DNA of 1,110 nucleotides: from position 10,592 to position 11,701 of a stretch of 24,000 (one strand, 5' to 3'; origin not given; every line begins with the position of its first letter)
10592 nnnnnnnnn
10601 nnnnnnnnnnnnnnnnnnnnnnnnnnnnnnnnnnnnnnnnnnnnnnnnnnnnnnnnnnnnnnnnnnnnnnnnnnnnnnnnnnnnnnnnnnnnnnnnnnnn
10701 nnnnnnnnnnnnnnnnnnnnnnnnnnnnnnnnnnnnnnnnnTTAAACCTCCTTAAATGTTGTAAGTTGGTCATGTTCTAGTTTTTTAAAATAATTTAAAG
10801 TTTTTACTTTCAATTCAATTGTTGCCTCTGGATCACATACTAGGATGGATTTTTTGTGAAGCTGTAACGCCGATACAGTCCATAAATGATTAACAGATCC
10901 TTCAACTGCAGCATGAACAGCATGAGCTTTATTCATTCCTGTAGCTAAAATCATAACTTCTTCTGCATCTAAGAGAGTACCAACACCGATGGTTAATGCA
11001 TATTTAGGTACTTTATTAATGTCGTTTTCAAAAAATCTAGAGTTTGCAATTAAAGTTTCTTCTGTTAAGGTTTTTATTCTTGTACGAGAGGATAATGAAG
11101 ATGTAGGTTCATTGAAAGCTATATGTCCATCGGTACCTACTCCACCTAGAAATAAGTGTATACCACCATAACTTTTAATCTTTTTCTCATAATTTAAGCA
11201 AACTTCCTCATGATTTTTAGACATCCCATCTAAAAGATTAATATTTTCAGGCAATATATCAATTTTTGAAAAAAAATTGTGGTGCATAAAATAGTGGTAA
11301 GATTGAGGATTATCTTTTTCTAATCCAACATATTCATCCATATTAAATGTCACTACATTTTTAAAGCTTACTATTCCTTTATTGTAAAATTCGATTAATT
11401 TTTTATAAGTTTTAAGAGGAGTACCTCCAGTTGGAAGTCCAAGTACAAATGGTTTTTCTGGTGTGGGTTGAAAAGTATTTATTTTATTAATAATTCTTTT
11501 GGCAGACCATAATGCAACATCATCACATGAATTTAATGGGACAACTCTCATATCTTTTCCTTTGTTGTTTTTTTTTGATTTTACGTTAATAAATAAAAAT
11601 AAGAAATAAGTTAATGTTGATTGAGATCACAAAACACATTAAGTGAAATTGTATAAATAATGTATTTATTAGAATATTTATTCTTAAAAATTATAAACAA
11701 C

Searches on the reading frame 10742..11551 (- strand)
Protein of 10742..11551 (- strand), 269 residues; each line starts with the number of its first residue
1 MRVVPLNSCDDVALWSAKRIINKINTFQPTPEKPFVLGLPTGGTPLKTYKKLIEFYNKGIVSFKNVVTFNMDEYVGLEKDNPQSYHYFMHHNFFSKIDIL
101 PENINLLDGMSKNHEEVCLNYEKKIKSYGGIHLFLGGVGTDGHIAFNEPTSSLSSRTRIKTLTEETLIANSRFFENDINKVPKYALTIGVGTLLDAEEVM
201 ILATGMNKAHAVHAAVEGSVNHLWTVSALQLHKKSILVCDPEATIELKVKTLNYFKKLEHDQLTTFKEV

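Call 23: search_protein_families(library=ncbifam, proteins=[window:10742-11551:-], max_evalue=0.00001)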
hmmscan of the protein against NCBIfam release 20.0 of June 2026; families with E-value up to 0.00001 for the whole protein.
window:10742-11551:- (269 aa): 8 families
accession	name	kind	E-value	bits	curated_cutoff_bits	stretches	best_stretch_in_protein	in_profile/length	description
NF001685.0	PRK00443.1-5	equivalog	7.8e-128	425.3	513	1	1-263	1-263/266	glucosamine-6-phosphate deaminase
TIGR00502.1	nagB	equivalog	2.5e-124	413.8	236.9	1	1-259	1-259/259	glucosamine-6-phosphate deaminase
NF001684.0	PRK00443.1-4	subfamily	1.6e-79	267.1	326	1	1-257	1-249/260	glucosamine-6-phosphate deaminase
NF002557.0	PRK02122.1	subfamily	5.5e-66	223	384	1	9-248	37-276/653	glucosamine-6-phosphate deaminase-like protein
NF001682.0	PRK00443.1-1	equivalog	8.8e-39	133.4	528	1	30-244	26-231/262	glucosamine-6-phosphate deaminase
NF007291.0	PRK09762.1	equivalog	3.6e-31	108.6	271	1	33-238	31-232/236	galactosamine-6-phosphate isomerase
NF009022.0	PRK12358.1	equivalog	2e-25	89.7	247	1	33-248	28-238/239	glucosamine-6-phosphate deaminase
TIGR01198.1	pgl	equivalog_domain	3e-14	53.1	124.45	1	16-242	12-229/234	6-phosphogluconolactonase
